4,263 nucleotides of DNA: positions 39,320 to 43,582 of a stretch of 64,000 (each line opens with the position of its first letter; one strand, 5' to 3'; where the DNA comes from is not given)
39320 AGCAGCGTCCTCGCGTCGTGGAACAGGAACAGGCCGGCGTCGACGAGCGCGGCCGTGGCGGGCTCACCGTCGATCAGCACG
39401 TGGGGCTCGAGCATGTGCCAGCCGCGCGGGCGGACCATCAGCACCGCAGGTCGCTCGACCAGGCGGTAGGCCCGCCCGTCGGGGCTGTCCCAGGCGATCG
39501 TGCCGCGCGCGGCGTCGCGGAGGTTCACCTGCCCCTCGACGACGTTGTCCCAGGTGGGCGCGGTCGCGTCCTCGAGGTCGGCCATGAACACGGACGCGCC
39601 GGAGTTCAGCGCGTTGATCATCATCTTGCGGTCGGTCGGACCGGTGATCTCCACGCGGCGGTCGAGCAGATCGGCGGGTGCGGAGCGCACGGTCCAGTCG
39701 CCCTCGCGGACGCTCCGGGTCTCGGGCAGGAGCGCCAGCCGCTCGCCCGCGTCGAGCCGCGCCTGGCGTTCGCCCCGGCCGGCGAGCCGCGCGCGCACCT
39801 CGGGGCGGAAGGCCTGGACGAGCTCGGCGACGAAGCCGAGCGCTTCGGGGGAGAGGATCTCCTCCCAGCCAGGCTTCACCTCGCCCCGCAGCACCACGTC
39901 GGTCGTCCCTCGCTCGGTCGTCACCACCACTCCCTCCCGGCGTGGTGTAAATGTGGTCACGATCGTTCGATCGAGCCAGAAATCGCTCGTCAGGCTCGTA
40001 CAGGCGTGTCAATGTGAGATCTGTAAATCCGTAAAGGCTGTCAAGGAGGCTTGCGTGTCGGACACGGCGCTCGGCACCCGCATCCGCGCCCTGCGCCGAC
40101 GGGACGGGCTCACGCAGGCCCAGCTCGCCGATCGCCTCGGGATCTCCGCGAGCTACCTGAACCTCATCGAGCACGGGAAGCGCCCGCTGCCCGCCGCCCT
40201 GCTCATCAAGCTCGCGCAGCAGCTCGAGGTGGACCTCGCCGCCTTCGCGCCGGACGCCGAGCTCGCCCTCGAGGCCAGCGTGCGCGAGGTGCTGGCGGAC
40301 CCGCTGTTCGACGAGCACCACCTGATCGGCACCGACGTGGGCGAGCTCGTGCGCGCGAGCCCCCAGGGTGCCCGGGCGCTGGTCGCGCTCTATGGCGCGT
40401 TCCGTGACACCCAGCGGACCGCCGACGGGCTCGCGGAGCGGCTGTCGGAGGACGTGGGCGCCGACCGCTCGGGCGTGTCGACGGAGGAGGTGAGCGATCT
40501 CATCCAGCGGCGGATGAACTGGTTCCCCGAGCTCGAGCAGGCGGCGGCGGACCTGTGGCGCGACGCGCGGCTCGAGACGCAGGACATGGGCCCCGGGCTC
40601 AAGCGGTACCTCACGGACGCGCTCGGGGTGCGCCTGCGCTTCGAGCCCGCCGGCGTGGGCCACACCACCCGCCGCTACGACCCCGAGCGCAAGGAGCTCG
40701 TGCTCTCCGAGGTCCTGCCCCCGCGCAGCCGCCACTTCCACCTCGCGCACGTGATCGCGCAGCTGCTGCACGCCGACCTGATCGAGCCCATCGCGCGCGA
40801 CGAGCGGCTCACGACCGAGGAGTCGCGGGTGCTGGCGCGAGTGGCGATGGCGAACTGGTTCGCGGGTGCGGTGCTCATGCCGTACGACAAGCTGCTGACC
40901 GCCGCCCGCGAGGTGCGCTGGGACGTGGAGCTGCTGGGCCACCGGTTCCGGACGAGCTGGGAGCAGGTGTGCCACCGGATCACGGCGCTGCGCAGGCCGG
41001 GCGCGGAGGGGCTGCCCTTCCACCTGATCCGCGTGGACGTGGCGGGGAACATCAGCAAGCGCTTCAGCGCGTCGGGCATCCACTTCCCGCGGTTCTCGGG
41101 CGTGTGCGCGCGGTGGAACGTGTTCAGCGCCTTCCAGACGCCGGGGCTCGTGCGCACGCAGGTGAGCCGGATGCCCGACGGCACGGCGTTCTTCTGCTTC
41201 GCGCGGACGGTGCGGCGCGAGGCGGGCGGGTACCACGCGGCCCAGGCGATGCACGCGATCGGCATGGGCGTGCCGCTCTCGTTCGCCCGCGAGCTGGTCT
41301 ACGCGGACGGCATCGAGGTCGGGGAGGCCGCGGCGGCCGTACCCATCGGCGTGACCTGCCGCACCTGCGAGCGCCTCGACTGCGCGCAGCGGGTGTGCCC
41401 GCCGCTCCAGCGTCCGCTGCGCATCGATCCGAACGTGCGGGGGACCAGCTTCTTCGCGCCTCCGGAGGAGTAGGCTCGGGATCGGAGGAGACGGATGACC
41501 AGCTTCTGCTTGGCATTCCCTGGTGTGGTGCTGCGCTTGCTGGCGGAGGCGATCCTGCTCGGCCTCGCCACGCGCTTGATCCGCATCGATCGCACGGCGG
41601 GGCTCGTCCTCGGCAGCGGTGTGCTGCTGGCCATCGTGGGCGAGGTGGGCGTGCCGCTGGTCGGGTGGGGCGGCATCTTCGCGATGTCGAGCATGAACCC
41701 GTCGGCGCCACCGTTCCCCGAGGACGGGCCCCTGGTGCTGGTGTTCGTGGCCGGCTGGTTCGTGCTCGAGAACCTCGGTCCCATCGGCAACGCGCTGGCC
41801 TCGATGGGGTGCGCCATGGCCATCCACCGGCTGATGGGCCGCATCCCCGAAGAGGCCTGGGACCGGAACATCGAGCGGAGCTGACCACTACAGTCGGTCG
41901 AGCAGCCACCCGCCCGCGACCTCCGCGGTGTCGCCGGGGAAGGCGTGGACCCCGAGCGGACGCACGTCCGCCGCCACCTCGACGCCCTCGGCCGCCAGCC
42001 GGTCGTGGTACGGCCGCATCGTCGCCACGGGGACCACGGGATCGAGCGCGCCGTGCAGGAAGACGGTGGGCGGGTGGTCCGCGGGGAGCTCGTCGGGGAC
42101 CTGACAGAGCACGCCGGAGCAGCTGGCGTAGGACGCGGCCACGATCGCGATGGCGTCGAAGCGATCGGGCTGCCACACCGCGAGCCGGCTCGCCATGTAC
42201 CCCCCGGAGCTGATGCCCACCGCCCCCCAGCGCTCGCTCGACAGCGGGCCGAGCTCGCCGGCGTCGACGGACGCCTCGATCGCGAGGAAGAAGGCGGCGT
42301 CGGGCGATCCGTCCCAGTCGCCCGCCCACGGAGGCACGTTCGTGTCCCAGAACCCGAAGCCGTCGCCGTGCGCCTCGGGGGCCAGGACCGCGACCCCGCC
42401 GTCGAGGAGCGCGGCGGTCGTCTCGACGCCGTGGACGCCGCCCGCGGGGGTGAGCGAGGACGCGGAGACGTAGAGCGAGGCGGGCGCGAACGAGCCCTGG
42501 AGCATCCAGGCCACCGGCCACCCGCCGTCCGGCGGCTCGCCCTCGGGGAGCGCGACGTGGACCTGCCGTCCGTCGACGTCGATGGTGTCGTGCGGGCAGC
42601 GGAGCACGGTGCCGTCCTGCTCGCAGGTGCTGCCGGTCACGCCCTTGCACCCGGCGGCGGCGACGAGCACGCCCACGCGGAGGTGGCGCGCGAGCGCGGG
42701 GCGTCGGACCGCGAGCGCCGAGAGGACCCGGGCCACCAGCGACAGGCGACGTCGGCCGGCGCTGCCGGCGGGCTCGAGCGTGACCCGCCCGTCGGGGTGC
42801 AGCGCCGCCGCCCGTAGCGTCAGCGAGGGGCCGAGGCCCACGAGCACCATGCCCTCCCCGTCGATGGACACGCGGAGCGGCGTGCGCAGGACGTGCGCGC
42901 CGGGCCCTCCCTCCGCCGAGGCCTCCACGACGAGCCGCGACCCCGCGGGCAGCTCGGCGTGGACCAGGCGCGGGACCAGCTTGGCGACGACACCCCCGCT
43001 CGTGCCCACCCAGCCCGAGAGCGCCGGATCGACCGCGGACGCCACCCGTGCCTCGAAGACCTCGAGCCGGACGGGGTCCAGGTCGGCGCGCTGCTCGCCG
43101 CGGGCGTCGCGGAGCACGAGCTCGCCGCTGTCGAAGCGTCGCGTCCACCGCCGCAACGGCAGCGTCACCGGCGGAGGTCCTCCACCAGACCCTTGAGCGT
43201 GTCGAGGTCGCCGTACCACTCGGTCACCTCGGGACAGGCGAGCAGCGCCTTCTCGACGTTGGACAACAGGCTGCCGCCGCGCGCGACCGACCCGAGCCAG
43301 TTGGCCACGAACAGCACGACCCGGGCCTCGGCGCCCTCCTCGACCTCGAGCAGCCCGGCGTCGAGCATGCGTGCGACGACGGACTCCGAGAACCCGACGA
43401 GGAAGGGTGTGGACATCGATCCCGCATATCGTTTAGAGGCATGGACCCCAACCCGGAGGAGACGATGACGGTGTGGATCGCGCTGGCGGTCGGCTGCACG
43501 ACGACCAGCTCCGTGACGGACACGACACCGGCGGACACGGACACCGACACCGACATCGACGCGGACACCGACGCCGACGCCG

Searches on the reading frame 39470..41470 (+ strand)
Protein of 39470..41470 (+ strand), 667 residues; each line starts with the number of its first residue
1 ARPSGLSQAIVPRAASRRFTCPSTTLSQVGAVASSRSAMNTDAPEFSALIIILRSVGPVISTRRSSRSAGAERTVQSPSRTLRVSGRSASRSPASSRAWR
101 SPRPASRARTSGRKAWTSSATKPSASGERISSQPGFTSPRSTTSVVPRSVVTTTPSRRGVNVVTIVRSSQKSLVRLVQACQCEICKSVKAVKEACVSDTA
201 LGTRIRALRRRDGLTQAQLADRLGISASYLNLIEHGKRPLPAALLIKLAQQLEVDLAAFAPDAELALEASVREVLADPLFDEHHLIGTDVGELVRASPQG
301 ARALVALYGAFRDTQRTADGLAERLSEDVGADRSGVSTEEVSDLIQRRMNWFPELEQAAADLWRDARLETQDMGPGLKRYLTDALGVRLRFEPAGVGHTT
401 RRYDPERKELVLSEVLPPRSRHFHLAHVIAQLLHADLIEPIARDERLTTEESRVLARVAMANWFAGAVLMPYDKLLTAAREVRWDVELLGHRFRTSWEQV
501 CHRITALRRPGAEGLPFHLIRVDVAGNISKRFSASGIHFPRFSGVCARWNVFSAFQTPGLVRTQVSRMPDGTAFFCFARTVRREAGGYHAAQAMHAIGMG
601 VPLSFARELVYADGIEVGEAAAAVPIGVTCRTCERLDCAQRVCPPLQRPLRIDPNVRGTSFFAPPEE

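Call 91: search_protein_families(library=pfam, proteins=[window:39470-41470:+], max_evalue=0.0001)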
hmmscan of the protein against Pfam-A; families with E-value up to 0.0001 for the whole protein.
window:39470-41470:+ (667 aa): 5 families
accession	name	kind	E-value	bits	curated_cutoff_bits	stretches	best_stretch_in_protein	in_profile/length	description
PF09856.14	ScfRs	-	3.3e-59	199.7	24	1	507-662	2-157/157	Short-chain fatty acyl coenzyme A regulator, C-terminal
PF06114.19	Peptidase_M78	-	3.4e-20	72.5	22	1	383-505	2-123/123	IrrE N-terminal-like domain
PF01381.28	HTH_3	-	3.5e-13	49.8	23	1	205-257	1-53/55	Helix-turn-helix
PF13560.12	HTH_31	-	6.5e-12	46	27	1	200-257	1-59/64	Helix-turn-helix domain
PF12844.13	HTH_19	-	5.7e-10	39.4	30.2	1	202-256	1-55/64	Helix-turn-helix domain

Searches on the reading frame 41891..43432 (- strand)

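Call 91: search_protein_families(library=pfam, proteins=[window:41891-43432:-], max_evalue=0.0001)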
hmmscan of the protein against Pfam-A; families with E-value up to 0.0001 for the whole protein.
window:41891-43432:- (514 aa): 1 family
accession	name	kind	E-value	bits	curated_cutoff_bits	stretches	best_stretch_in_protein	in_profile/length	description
PF00326.27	Peptidase_S9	-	2e-06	27.9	22.6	0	395-433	59-97/213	Prolyl oligopeptidase family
